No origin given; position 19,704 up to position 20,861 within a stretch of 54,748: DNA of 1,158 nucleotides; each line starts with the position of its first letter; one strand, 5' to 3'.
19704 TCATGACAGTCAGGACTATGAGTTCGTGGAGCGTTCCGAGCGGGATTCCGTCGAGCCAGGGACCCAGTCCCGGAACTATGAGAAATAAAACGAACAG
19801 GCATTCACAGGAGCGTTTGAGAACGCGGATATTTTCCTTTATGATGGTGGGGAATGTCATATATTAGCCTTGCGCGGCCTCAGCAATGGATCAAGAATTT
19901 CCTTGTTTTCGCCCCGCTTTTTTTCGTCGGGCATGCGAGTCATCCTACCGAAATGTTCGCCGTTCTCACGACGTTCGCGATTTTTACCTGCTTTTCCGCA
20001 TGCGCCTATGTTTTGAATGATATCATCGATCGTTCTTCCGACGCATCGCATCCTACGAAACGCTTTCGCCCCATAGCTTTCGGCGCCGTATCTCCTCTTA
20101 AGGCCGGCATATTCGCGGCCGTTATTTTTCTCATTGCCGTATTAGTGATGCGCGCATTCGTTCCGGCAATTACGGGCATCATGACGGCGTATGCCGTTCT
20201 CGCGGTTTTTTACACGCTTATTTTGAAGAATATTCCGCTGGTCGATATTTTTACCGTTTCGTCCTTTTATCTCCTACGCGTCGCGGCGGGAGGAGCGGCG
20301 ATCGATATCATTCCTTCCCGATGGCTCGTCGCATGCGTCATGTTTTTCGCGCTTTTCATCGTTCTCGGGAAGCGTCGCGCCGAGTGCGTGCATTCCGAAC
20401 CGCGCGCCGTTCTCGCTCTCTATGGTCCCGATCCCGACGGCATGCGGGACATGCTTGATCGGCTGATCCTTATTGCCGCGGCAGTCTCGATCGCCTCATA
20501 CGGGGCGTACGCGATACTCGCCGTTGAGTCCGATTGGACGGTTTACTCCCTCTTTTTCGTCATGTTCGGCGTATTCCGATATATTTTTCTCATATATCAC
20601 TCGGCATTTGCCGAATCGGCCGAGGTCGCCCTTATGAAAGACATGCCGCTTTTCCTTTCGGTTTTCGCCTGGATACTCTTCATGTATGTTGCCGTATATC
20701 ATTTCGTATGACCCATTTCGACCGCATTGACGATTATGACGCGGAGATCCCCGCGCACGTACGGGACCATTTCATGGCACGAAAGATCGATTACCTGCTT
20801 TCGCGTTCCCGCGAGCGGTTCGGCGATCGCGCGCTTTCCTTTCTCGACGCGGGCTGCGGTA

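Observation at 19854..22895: Non-canonical polyprenyl-phospho-pentofuranose donor module: DPPR-synthase homologue coupled to methyltransferase, SDR epimerase and HAD phosphatase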

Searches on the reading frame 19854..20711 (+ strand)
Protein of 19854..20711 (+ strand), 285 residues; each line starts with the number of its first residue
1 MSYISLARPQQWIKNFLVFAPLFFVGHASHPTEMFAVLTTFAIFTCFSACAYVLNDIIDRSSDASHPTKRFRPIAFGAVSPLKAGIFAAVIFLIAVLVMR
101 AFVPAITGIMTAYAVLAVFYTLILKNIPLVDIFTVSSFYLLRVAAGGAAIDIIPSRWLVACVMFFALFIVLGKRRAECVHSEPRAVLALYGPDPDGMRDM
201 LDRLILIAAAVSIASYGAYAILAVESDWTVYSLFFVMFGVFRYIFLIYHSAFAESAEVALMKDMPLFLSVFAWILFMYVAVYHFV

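Call 4: search_protein_families(library=pfam, proteins=[window:19854-20711:+], max_evalue=0.01)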
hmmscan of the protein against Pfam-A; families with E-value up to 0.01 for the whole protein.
window:19854-20711:+ (285 aa): 1 family
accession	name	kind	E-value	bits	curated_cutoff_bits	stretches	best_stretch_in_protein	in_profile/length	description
PF01040.23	UbiA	-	8.2e-18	65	34.2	1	23-257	9-242/250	UbiA prenyltransferase family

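Call 5: search_protein_families(library=ncbifam, proteins=[window:19854-20711:+], max_evalue=0.01)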
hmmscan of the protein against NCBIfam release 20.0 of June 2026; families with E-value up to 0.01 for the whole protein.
window:19854-20711:+ (285 aa): 12 families
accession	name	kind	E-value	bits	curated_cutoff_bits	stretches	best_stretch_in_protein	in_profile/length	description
NF008978.0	PRK12324.1-4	equivalog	6e-48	163.4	207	1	4-283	36-321/322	decaprenyl-phosphate phosphoribosyltransferase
NF008977.0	PRK12324.1-2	equivalog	6.7e-46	157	234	1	2-278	4-284/297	decaprenyl-phosphate phosphoribosyltransferase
NF006088.0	PRK08238.1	equivalog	1.5e-41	142.6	351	1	3-184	195-376/482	UbiA family prenyltransferase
NF008976.0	PRK12324.1-1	equivalog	4e-35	121.7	474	1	6-282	24-304/306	decaprenyl-phosphate phosphoribosyltransferase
TIGR01473.1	cyoE_ctaB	equivalog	9.4e-13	48.6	210.3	1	2-134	2-136/281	heme o synthase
NF009523.0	PRK12884.1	equivalog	4.6e-11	42.4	269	1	2-173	6-171/279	prenyltransferase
NF003349.0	PRK04375.1-2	equivalog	7.7e-10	38.4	246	1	2-126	27-152/318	heme o synthase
NF009521.0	PRK12882.1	equivalog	2.2e-08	33.7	296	1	3-138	8-140/280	geranylgeranylglycerol-phosphate geranylgeranyltransferase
TIGR01474.1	ubiA_proteo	equivalog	2.1e-07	30.7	275.45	1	2-127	3-132/282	4-hydroxybenzoate octaprenyltransferase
NF003348.0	PRK04375.1-1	equivalog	2e-06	27.4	285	1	2-126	5-130/292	heme o synthase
NF035940.1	prenyl_rel_EboC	equivalog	9.3e-06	25.2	250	1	38-126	43-128/292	UbiA-like protein EboC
NF005742.0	PRK07566.1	equivalog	0.0057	15.8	313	1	47-121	78-150/315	chlorophyll synthase ChlG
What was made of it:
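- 19854..20711 (+): Polyprenyl-phosphate 5-phosphoribosyltransferase (PPPRS/DPPRS type, UbiA family), 285 aa, about 7-9 TM helices. The best NCBIfam models are DPPRS at 163 and 157 bits, below their cutoffs of 207 and 234 (call 5).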

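Call 11: search_solved_structures(query=window:19854-20711:+, max_evalue=0.01, show_alignments=2)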
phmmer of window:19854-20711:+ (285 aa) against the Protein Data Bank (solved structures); distinct sequences matched with E-value up to 0.01: 2.
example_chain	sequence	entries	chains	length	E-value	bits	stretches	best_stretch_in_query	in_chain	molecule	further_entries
8j8j_D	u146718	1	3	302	5.9e-30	108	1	4-281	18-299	Decaprenyl-phosphate phosphoribosyltransferase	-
8j8k_A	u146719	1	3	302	1.1e-19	74.4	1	4-281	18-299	Decaprenyl-phosphate phosphoribosyltransferase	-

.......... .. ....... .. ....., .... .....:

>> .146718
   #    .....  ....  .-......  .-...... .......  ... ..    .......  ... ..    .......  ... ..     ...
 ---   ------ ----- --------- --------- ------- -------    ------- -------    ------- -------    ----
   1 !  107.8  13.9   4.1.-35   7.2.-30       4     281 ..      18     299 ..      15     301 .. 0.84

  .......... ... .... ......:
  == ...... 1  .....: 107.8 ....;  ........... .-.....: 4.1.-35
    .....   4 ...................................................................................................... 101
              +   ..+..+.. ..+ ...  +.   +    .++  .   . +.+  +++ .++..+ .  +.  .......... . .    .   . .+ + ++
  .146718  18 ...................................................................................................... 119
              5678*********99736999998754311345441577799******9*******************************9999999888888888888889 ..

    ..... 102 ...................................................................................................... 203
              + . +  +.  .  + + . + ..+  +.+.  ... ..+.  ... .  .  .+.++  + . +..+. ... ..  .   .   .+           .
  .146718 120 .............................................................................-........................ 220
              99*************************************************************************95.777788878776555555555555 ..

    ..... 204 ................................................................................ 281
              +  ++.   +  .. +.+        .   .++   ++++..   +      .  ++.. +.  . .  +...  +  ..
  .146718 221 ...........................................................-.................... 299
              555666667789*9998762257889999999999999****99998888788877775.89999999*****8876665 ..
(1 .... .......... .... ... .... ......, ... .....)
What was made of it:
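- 19854..20711 (+): The only PDB hit is Rv3806c (8j8j), E 5.9e-30, full length (call 11).
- On Rv3806c-type polyprenyl-phosphate 5-phosphoribosyltransferase (DPPRS/PPPRS): PDB phmmer gives only 8j8j/8j8k, E 5.9e-30, residues 4-281 against 18-299 (call 11).
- Checked: In the PDB the UbiA protein hits only Rv3806c (8j8j), at E 5.9e-30 over its full length (call 11).
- It matches Rv3806c over its full length (call 11). The only PDB hit is Rv3806c (call 11).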

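Call 14: find_homologous_proteins(query=window:19854-20711:+, max_evalue=1e-10)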
Query window:19854-20711:+ (285 aa): 2331 proteins with E <= 1e-10 among 6532 candidates; the best 120 are listed.
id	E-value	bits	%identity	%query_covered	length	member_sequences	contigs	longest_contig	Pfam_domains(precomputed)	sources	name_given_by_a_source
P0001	5.0e-153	526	100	88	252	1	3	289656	PF01040.24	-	-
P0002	2.2e-115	403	78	83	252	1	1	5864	PF01040.24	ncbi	-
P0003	2.2e-111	390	67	99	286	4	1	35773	PF01040.24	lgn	-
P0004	6.4e-110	385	65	99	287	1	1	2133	PF01040.24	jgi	-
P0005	1.7e-105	371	62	99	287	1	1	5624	PF01040.24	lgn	-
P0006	2.7e-57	213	39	100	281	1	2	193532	PF01040.24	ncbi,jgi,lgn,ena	-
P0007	5.0e-51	192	42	99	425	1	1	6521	PF01040.24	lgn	-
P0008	2.4e-50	190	41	99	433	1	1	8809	PF09419.17,PF01040.24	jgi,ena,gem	-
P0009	7.6e-50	188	38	93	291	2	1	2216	PF01040.24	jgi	jgi:4-hydroxybenzoate polyprenyltransferase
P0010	2.3e-49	187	38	93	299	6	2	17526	PF01040.24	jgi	jgi:4-hydroxybenzoate polyprenyltransferase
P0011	1.3e-48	184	38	99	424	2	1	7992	PF01040.24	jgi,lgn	jgi:4-hydroxybenzoate polyprenyltransferase/predicted HAD superfamily phosphohydrolase YqeG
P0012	3.3e-48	183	40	93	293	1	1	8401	PF01040.24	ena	-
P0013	1.1e-47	181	36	99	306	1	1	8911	PF01040.24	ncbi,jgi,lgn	ncbi:MAG TPA: decaprenyl-phosphate phosphoribosyltransferase [Ignavibacteria bacterium]|jgi:4-hydrox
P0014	3.4e-47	179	38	96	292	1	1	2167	PF01040.24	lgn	-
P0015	3.0e-46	176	41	96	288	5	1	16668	PF01040.24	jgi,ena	-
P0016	3.9e-46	176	38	99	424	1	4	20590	PF01040.24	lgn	-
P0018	8.7e-46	175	38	93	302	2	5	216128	PF01040.24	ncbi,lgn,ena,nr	ncbi:MAG: decaprenyl-phosphate phosphoribosyltransferase [Chloroflexota bacterium]|nr:decaprenyl-pho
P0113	4.5e-41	159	35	99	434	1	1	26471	PF01040.24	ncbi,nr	ncbi:UbiA family prenyltransferase [Candidatus Kaiserbacteria bacterium]|nr:UbiA family prenyltransf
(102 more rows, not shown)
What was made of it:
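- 19854..20711 (+): The public gene call (P0001, 252 aa, call 14) starts at M34 and cuts off the essential R8 and K14, so the ATG at 19854 is the better start.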

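Call 15: find_encoding_contigs(protein=P0003, flank=10000, max_places=3)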
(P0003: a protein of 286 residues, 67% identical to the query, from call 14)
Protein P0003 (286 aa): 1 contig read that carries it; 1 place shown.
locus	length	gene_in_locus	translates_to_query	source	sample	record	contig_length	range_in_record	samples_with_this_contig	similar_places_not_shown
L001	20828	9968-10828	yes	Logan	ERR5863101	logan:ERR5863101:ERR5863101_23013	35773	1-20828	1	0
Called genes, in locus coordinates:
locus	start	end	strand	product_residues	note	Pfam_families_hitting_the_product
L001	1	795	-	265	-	?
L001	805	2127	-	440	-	-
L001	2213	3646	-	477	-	-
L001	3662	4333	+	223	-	PF00535:Glycos_transf_2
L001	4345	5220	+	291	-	PF10571:UPF0547 (faint), PF13489:Methyltransf_23, PF08241:Methyltransf_11, PF13649:Methyltransf_25 (weak)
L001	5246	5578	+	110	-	PF10066:DUF2304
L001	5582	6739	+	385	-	PF13439:Glyco_transf_4, PF13579:Glyco_trans_4_4, PF20706:GT4-conflict, PF00534:Glycos_transf_1, PF13692:Glyco_trans_1_4, PF13524:Glyco_trans_1_2 (weak)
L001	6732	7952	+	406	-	PF13439:Glyco_transf_4, PF13579:Glyco_trans_4_4, PF20706:GT4-conflict, PF00534:Glycos_transf_1, PF13692:Glyco_trans_1_4, PF13524:Glyco_trans_1_2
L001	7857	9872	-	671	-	-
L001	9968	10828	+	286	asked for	PF01040:UbiA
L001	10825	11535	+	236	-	PF01209:Ubie_methyltran, PF13489:Methyltransf_23, PF13649:Methyltransf_25, PF13847:Methyltransf_31, PF08241:Methyltransf_11, PF08242:Methyltransf_12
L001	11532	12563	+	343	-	PF01073:3Beta_HSD, PF01370:Epimerase, PF02719:Polysacc_synt_2, PF04321:RmlD_sub_bind, PF05368:NmrA (weak), PF13460:NAD_binding_10, PF16363:GDP_Man_Dehyd, PF07993:NAD_binding_4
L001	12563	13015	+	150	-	-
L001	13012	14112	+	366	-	PF13439:Glyco_transf_4, PF13579:Glyco_trans_4_4, PF20706:GT4-conflict (weak), PF00534:Glycos_transf_1, PF13692:Glyco_trans_1_4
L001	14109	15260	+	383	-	PF13439:Glyco_transf_4, PF13579:Glyco_trans_4_4, PF20706:GT4-conflict, PF00534:Glycos_transf_1, PF13692:Glyco_trans_1_4, PF13524:Glyco_trans_1_2 (weak)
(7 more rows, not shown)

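Call 16: find_encoding_contigs(protein=P0006, flank=10000, max_places=3)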
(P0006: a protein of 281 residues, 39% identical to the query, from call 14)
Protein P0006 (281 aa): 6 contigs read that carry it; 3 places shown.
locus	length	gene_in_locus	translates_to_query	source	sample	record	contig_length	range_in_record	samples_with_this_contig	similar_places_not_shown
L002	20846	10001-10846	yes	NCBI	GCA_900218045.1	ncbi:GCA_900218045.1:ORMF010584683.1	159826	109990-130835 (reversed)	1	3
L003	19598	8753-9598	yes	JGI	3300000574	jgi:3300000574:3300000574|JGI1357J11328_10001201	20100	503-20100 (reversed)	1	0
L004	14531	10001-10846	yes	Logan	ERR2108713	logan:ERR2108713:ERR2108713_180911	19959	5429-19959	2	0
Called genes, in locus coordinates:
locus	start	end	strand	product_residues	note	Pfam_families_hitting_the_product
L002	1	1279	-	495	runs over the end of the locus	-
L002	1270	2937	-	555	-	PF13231:PMT_2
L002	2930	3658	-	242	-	PF00535:Glycos_transf_2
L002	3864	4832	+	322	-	PF00534:Glycos_transf_1, PF13692:Glyco_trans_1_4, PF13524:Glyco_trans_1_2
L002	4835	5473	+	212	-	PF13489:Methyltransf_23, PF08241:Methyltransf_11, PF13649:Methyltransf_25 (weak), PF08242:Methyltransf_12 (weak)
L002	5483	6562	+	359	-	-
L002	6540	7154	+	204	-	PF05175:MTS (weak), PF13489:Methyltransf_23 (weak), PF08241:Methyltransf_11, PF08242:Methyltransf_12 (weak), PF13649:Methyltransf_25, PF13847:Methyltransf_31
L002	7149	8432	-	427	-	PF01943:Polysacc_synt, PF13440:Polysacc_synt_3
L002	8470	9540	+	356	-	PF00106:adh_short (faint), PF01073:3Beta_HSD (weak), PF01370:Epimerase, PF02719:Polysacc_synt_2, PF04321:RmlD_sub_bind, PF16363:GDP_Man_Dehyd, PF07993:NAD_binding_4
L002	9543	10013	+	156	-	-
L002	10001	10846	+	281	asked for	PF01040:UbiA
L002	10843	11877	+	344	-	PF01073:3Beta_HSD, PF01370:Epimerase, PF02719:Polysacc_synt_2 (weak), PF04321:RmlD_sub_bind, PF13460:NAD_binding_10, PF16363:GDP_Man_Dehyd, PF07993:NAD_binding_4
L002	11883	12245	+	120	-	-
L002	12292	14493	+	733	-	PF04932:Wzy_C, PF07719:TPR_2 (faint), PF13181:TPR_8 (faint), PF13428:TPR_14 (faint), PF21033:RMD1-3 (faint), PF23914:TPR_CcmH_CycH (faint), PF13414:TPR_11 (faint), PF00515:TPR_1 (weak), +2 more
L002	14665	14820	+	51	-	-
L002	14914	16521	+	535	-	PF03109:ABC1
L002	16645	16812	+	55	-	-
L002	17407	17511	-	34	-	-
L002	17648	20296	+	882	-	PF07517:SecA_DEAD, PF01043:SecA_PP_bind, PF21090:P-loop_SecA, PF07516:SecA_SW, PF02810:SEC-C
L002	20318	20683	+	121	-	-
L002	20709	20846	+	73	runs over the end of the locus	PF05016:ParE_toxin (faint)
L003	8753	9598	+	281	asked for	PF01040:UbiA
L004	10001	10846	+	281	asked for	PF01040:UbiA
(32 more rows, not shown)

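Call 18: find_encoding_contigs(protein=P0113, flank=8000, max_places=2)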
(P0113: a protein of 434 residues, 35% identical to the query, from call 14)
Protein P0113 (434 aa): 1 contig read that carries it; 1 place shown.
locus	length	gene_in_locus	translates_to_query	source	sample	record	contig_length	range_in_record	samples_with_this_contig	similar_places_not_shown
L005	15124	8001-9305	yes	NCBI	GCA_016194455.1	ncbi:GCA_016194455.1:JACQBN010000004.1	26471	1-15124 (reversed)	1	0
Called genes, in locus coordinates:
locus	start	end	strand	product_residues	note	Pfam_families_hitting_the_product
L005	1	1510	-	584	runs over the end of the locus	PF00664:ABC_membrane, PF00005:ABC_tran, PF02463:SMC_N (faint)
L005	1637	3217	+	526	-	PF13847:Methyltransf_31, PF08241:Methyltransf_11, PF13649:Methyltransf_25, PF00535:Glycos_transf_2 (weak)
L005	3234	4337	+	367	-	PF01041:DegT_DnrJ_EryC1, PF01212:Beta_elim_lyase (faint), PF00266:Aminotran_5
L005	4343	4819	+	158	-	-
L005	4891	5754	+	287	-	-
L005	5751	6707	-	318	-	PF01073:3Beta_HSD, PF01370:Epimerase, PF02719:Polysacc_synt_2, PF04321:RmlD_sub_bind, PF16363:GDP_Man_Dehyd, PF07993:NAD_binding_4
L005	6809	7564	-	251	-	PF00483:NTP_transferase, PF12804:NTP_transf_3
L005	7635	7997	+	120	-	PF00892:EamA (weak)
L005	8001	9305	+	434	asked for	PF01040:UbiA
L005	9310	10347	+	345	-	PF01073:3Beta_HSD, PF01370:Epimerase, PF02719:Polysacc_synt_2 (weak), PF04321:RmlD_sub_bind, PF13460:NAD_binding_10, PF16363:GDP_Man_Dehyd, PF07993:NAD_binding_4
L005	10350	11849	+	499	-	-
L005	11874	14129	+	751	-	PF04932:Wzy_C, PF13181:TPR_8 (faint), PF13428:TPR_14 (faint), PF14559:TPR_19 (faint), PF13371:TPR_9 (faint), PF14561:TPR_20 (faint), PF07719:TPR_2 (faint), PF13432:TPR_16, +3 more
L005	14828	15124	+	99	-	PF01565:FAD_binding_4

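Call 19: find_encoding_contigs(protein=P0016, flank=8000, max_places=2)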
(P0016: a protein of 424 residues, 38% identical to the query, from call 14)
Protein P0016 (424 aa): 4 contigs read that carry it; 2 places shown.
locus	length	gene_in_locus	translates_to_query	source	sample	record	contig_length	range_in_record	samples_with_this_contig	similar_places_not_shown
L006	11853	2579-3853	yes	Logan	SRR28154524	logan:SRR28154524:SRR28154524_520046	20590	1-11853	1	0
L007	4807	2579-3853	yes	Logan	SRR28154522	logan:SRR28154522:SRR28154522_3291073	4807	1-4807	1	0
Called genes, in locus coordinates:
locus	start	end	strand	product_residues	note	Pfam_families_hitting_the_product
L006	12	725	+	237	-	PF00535:Glycos_transf_2, PF13641:Glyco_tranf_2_3 (weak)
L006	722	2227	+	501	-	-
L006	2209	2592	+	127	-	PF00892:EamA (weak), PF00893:Multi_Drug_Res (weak), PF10639:TMEM234 (weak)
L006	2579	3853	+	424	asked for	PF01040:UbiA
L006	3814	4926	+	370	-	PF01073:3Beta_HSD, PF01370:Epimerase, PF02719:Polysacc_synt_2, PF04321:RmlD_sub_bind, PF13460:NAD_binding_10, PF16363:GDP_Man_Dehyd, PF07993:NAD_binding_4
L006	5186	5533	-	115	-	-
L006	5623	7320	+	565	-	-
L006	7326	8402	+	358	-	PF13439:Glyco_transf_4, PF20706:GT4-conflict (weak), PF00534:Glycos_transf_1, PF13692:Glyco_trans_1_4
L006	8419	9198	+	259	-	PF02353:CMAS (weak), PF01209:Ubie_methyltran, PF13489:Methyltransf_23, PF07021:MetW, PF13847:Methyltransf_31, PF08241:Methyltransf_11, PF08242:Methyltransf_12, PF13649:Methyltransf_25, +2 more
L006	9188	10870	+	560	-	PF00535:Glycos_transf_2, PF10111:Glyco_tranf_2_2, PF13641:Glyco_tranf_2_3, PF05050:Methyltransf_21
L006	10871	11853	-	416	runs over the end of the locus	PF01943:Polysacc_synt, PF13440:Polysacc_synt_3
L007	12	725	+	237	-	PF00535:Glycos_transf_2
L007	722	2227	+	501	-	-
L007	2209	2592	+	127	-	PF00892:EamA (weak), PF00893:Multi_Drug_Res (weak), PF10639:TMEM234 (weak)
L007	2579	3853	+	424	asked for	PF01040:UbiA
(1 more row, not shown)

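Call 20: find_encoding_contigs(protein=P0008, flank=8000, max_places=2)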
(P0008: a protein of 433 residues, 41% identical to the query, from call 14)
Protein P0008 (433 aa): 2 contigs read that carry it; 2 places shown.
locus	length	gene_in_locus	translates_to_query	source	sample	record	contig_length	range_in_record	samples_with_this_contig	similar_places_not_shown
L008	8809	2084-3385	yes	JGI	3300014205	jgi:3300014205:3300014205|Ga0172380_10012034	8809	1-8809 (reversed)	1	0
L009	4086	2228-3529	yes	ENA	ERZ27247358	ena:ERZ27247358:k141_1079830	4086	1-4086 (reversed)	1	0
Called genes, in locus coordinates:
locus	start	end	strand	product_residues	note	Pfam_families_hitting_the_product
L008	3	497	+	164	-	?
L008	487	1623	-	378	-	PF13477:Glyco_trans_4_2 (weak), PF13439:Glyco_transf_4, PF13579:Glyco_trans_4_4, PF00534:Glycos_transf_1, PF13692:Glyco_trans_1_4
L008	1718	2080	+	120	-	PF00892:EamA (weak)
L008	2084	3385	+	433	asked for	PF09419:PGP_phosphatase (weak), PF01040:UbiA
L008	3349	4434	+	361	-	PF01073:3Beta_HSD, PF01370:Epimerase, PF02719:Polysacc_synt_2, PF04321:RmlD_sub_bind, PF16363:GDP_Man_Dehyd, PF13460:NAD_binding_10, PF07993:NAD_binding_4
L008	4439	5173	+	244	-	-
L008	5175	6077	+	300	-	PF01073:3Beta_HSD, PF01370:Epimerase, PF02719:Polysacc_synt_2, PF04321:RmlD_sub_bind, PF05368:NmrA, PF07993:NAD_binding_4 (faint), PF13460:NAD_binding_10, PF16363:GDP_Man_Dehyd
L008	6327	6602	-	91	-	PF01016:Ribosomal_L27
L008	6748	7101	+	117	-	-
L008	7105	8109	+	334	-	PF01073:3Beta_HSD, PF01370:Epimerase, PF02719:Polysacc_synt_2, PF04321:RmlD_sub_bind, PF07993:NAD_binding_4 (weak), PF13460:NAD_binding_10, PF16363:GDP_Man_Dehyd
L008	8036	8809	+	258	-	?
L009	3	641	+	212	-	?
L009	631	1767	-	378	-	PF13477:Glyco_trans_4_2 (weak), PF13439:Glyco_transf_4, PF13579:Glyco_trans_4_4, PF00534:Glycos_transf_1, PF13692:Glyco_trans_1_4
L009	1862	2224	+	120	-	PF00892:EamA (weak)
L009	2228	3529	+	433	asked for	PF09419:PGP_phosphatase (weak), PF01040:UbiA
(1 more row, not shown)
